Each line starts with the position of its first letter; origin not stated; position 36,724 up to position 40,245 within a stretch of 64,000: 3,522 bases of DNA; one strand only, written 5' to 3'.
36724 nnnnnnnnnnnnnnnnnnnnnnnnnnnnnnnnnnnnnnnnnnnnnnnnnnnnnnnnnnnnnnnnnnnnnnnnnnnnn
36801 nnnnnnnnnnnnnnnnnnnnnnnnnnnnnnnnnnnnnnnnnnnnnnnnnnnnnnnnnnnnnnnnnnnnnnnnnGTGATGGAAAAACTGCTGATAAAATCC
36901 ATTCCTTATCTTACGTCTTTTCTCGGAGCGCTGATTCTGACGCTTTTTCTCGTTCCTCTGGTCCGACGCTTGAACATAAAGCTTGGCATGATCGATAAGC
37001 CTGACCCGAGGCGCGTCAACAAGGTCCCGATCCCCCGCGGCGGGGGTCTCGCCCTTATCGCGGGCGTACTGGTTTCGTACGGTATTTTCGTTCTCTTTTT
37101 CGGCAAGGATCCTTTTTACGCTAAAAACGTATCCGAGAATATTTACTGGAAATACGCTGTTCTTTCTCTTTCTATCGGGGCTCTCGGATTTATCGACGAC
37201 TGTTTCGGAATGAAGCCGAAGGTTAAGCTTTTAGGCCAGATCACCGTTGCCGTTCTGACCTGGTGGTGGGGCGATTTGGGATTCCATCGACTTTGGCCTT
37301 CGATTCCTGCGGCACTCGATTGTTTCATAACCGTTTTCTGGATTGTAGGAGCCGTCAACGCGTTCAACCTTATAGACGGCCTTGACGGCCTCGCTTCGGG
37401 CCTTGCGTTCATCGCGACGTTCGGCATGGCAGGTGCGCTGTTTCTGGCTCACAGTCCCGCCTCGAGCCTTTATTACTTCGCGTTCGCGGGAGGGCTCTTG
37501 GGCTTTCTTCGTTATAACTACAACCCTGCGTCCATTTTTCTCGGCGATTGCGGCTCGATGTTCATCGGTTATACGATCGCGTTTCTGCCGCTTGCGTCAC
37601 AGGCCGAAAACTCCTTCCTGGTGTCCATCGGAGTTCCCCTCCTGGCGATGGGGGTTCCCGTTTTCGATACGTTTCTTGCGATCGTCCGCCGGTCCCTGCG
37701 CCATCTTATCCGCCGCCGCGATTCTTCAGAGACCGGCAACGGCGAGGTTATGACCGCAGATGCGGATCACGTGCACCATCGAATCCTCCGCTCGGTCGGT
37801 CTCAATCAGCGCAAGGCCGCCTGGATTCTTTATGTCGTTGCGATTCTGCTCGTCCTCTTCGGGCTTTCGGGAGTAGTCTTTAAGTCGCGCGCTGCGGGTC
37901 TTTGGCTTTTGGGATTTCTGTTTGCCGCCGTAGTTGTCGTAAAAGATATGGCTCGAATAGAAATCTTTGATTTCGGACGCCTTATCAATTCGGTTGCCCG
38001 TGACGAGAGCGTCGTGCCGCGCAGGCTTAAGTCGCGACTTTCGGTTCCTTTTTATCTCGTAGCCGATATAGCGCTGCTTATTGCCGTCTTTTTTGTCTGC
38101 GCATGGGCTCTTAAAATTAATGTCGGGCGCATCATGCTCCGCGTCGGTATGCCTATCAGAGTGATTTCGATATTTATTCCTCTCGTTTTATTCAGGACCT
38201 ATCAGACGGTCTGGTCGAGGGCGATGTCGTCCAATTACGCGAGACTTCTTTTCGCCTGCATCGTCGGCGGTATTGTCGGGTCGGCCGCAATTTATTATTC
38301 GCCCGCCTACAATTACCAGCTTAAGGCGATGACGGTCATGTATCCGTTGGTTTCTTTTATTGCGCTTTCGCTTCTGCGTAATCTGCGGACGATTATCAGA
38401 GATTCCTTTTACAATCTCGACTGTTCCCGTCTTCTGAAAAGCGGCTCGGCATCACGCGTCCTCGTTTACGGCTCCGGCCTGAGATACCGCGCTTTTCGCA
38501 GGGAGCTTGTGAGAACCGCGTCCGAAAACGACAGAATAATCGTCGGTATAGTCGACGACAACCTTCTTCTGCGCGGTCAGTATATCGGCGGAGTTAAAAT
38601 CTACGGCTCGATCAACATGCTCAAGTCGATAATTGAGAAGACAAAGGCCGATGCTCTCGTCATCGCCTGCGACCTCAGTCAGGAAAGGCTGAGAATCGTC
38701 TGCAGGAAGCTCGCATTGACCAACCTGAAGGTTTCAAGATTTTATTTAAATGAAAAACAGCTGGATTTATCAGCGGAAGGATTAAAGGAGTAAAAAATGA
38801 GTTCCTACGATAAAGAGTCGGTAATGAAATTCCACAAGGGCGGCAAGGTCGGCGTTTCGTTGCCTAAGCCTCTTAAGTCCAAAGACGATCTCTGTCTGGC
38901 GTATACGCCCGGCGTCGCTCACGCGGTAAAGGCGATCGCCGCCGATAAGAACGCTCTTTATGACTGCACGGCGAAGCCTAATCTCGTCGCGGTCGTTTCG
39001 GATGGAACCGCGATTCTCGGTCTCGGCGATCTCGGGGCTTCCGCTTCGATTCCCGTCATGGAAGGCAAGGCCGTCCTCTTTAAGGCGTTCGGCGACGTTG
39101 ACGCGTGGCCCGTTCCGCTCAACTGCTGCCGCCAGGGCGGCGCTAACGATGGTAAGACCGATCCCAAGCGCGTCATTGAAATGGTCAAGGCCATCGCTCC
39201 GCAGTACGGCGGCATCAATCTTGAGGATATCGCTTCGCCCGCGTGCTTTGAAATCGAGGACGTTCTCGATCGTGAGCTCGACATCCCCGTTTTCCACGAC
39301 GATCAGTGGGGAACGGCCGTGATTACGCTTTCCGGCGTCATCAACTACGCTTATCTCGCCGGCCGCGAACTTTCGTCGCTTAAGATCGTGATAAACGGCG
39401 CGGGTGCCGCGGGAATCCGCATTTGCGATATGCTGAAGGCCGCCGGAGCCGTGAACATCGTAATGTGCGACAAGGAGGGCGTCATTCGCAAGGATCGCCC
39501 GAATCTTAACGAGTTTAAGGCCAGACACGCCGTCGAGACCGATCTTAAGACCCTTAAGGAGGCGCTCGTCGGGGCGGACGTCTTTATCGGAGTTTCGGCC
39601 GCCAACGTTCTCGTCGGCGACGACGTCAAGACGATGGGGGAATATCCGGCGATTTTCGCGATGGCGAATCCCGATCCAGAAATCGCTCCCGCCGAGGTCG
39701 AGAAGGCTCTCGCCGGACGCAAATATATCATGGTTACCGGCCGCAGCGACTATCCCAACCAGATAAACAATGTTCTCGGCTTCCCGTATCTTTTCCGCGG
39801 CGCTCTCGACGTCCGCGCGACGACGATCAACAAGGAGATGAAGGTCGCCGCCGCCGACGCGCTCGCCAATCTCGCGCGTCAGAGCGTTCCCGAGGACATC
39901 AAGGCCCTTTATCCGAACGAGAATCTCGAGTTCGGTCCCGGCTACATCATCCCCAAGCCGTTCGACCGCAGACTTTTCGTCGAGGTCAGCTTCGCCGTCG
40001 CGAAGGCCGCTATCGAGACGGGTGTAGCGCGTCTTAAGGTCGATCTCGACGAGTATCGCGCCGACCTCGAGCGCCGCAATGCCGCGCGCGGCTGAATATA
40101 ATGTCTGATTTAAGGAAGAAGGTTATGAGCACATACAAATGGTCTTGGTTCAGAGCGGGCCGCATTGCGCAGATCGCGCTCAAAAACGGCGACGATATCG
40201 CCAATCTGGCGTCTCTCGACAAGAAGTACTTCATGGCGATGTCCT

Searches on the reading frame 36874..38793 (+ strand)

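Call 93: search_protein_families(library=pfam, proteins=[window:36874-38793:+], max_evalue=0.00001)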
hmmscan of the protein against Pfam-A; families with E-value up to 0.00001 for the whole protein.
window:36874-38793:+ (639 aa): 1 family
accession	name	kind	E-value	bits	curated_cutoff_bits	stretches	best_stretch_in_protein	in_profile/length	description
PF00953.26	Glycos_transf_4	-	6.6e-36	124.2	27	1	94-241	4-158/160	Glycosyl transferase family 4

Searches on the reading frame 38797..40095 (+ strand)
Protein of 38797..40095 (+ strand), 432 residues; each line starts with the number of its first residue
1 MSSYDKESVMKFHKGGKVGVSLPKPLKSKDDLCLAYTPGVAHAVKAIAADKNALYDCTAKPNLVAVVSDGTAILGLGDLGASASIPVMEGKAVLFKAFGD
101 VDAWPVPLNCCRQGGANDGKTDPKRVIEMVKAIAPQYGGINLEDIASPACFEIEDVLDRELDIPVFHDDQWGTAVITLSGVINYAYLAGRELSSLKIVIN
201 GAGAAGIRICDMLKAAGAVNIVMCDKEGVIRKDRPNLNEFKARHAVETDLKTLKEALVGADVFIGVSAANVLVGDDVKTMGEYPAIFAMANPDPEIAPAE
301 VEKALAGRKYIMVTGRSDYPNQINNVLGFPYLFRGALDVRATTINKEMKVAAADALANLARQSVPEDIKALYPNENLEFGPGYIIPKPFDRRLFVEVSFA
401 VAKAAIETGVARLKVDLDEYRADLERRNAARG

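Call 93: search_protein_families(library=pfam, proteins=[window:38797-40095:+], max_evalue=0.00001)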
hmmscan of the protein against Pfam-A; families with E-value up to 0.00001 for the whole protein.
window:38797-40095:+ (432 aa): 2 families
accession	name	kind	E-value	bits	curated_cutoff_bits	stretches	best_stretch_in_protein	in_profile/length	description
PF00390.24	malic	-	1.6e-26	93.7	23.1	1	22-155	8-179/182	Malic enzyme, N-terminal domain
PF03949.21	Malic_M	-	1.1e-21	77.7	23.5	1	172-374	3-238/258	Malic enzyme, NAD binding domain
